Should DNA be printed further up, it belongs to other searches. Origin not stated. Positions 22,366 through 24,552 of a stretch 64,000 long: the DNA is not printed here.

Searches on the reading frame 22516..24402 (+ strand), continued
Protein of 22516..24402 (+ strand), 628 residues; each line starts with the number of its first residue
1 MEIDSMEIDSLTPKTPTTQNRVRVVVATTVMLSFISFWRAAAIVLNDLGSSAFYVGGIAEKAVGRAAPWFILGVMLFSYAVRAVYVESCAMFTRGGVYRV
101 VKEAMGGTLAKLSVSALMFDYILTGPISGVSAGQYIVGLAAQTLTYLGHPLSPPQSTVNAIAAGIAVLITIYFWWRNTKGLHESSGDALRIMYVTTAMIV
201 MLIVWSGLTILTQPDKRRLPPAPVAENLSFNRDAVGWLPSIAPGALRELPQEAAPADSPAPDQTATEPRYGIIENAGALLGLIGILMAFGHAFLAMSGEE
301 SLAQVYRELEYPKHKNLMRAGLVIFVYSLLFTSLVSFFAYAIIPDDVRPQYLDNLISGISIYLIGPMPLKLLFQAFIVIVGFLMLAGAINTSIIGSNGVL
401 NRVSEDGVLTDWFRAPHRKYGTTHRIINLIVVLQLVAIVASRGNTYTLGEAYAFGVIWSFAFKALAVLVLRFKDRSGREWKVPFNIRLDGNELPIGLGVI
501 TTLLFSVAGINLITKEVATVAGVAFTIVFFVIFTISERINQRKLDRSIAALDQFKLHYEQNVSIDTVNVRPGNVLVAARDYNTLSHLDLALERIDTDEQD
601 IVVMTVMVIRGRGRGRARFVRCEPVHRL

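Call 68: fold_search(model_id=the predicted structure, library=pdb)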
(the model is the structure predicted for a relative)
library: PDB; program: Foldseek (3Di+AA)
matches with E <= 10: 818; with E <= 0.001: 156
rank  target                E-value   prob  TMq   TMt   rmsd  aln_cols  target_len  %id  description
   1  8b70_A                9.8e-14  1.00  0.47  0.65  14.8       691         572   17  KimA from B. subtilis with nucleotide second-messenger c-di-AMP bound (released 2023-01-18)
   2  8b71_A                1.9e-13  1.00  0.45  0.64  13.3       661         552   16  Upright KimA dimer with bound c-di-AMP from B. subtilis (released 2023-01-18)
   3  6s3k_A                3.3e-12  1.00  0.45  0.62  14.6       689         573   17  KimA from Bacillus subtilis in inward-facing, occluded state (released 2020-02-12)
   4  9bwt_A                7.6e-12  1.00  0.39  0.35  16.9       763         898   11  human sodium chloride cotransporter NCC S344E in the phosphorylation state and in complex with hydrochlorothiazide (released 2024-09-04)
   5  7aip_A                1.3e-11  1.00  0.39  0.36  19.4       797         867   12  Structure of Human Potassium Chloride Transporter KCC1 in NaCl (Reference Map) (released 2021-06-02)
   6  8vpn_A                1.6e-11  1.00  0.37  0.34  18.1       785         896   13  Phosphorylated human NCC in complex with indapamide (released 2024-09-04)
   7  8fhn_A                2.7e-11  1.00  0.38  0.36  17.0       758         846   12  Cryo-EM structure of human NCC (class 2) (released 2023-02-15)
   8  7smp_B                2.9e-11  1.00  0.40  0.39  16.4       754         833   11  CryoEM structure of NKCC1 Bu-I (released 2022-09-28)
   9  7mxo_A                4.3e-11  1.00  0.39  0.38  16.0       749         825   11  CryoEM structure of human NKCC1 (released 2022-09-28)
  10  8fho_A                4.5e-11  1.00  0.38  0.36  17.2       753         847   12  Cryo-EM structure of human NCC (class 1) (released 2023-02-15)
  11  7ngb_A                4.8e-11  1.00  0.41  0.39  18.5       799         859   11  Structure of Wild-Type Human Potassium Chloride Transporter KCC3 in NaCl (LMNG/CHS) (released 2021-06-09)
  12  7yg0_A                5.4e-11  1.00  0.40  0.38  16.8       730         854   12  Cryo-EM structure of human sodium-chloride cotransporter (released 2022-11-23)
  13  7smp_A                6.7e-11  1.00  0.41  0.40  16.5       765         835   12  CryoEM structure of NKCC1 Bu-I (released 2022-09-28)
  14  7aio_B                7.2e-11  1.00  0.41  0.37  18.5       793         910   11  Structure of Human Potassium Chloride Transporter KCC3 S45D/T940D/T997D in NaCl (Subclass) (released 2021-06-02)
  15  7aiq_A                7.2e-11  1.00  0.39  0.36  19.5       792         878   11  Structure of Human Potassium Chloride Transporter KCC1 in NaCl (Subclass 1) (released 2021-06-02)
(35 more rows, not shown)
